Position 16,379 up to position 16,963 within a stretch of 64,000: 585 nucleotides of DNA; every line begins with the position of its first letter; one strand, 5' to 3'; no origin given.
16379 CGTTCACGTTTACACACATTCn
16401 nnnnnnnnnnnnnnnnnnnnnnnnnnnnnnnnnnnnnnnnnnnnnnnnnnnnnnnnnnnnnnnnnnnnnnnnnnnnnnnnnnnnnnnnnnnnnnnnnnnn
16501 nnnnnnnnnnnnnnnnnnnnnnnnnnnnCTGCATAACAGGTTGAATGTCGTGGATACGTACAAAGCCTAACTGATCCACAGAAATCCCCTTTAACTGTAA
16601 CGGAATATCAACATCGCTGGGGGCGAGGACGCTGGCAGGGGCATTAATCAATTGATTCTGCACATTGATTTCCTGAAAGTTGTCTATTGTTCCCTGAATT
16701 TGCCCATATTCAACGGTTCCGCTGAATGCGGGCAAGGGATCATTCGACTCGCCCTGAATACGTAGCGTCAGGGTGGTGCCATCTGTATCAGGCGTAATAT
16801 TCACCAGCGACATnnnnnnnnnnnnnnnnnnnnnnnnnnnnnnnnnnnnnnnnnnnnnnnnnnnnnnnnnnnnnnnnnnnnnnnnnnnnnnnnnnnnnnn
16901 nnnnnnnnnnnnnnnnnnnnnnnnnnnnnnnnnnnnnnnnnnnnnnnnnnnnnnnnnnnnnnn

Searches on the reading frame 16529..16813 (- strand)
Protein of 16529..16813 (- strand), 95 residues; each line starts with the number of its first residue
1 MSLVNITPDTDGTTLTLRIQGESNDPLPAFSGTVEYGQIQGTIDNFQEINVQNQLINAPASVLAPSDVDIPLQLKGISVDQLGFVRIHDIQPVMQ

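Call 64: find_encoding_contigs(protein=window:16529-16813:-, flank=3000, max_places=10)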
Protein seq(95 aa) (95 aa): 28 contigs read that carry it; 10 places shown.
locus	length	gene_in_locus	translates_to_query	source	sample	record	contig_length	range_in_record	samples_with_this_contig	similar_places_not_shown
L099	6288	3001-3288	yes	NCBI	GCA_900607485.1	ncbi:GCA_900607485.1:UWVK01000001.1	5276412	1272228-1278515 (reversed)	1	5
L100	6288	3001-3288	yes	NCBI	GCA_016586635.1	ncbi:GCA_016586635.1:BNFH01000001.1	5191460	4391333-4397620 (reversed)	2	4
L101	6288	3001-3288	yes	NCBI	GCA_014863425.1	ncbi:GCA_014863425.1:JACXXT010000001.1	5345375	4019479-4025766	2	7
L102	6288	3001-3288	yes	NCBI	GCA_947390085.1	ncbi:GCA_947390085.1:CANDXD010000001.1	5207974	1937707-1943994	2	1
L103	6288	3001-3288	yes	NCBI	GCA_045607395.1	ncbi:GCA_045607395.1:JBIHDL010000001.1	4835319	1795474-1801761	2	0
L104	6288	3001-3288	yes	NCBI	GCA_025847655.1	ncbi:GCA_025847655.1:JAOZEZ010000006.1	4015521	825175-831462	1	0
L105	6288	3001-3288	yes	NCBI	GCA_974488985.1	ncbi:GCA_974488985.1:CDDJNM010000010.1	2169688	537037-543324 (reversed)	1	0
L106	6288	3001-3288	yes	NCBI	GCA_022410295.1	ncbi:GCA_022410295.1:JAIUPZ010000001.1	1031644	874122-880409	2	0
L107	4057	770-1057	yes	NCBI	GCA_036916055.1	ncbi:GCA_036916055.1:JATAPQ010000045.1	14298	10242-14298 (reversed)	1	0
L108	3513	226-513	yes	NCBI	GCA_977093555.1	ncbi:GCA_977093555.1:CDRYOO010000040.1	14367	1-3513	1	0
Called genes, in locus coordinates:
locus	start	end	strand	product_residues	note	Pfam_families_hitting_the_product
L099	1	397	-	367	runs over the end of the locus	PF00383:dCMP_cyt_deam_1, PF14437:MafB19-deam, PF01872:RibD_C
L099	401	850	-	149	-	PF22811:Zn_ribbon_NrdR, PF03477:ATP-cone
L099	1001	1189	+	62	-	PF11622:DUF3251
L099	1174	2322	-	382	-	PF12323:HTH_OrfB_IS605 (weak), PF01385:OrfB_IS605, PF07282:Cas12f1-like_TNB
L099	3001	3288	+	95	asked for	PF11622:DUF3251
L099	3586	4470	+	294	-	PF03502:Channel_Tsx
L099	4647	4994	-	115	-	PF01844:HNH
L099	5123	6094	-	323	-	PF07549:Sec_GG, PF02355:SecD_SecF_C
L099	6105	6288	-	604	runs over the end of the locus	PF13721:SecD-TM1, PF07549:Sec_GG (faint), PF21760:SecD_1st, PF22599:SecDF_P1_head, PF02355:SecD_SecF_C, PF03176:MMPL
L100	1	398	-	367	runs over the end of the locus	PF00383:dCMP_cyt_deam_1, PF14437:MafB19-deam, PF01872:RibD_C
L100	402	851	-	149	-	PF22811:Zn_ribbon_NrdR, PF03477:ATP-cone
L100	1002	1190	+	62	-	PF11622:DUF3251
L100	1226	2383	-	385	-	PF12323:HTH_OrfB_IS605, PF01385:OrfB_IS605, PF07282:Cas12f1-like_TNB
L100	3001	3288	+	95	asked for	PF11622:DUF3251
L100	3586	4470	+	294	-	PF03502:Channel_Tsx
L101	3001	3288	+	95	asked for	PF11622:DUF3251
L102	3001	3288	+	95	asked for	PF11622:DUF3251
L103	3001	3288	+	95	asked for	PF11622:DUF3251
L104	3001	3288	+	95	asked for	PF11622:DUF3251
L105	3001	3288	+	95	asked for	PF11622:DUF3251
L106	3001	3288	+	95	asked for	PF11622:DUF3251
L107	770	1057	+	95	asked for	PF11622:DUF3251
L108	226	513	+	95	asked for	PF11622:DUF3251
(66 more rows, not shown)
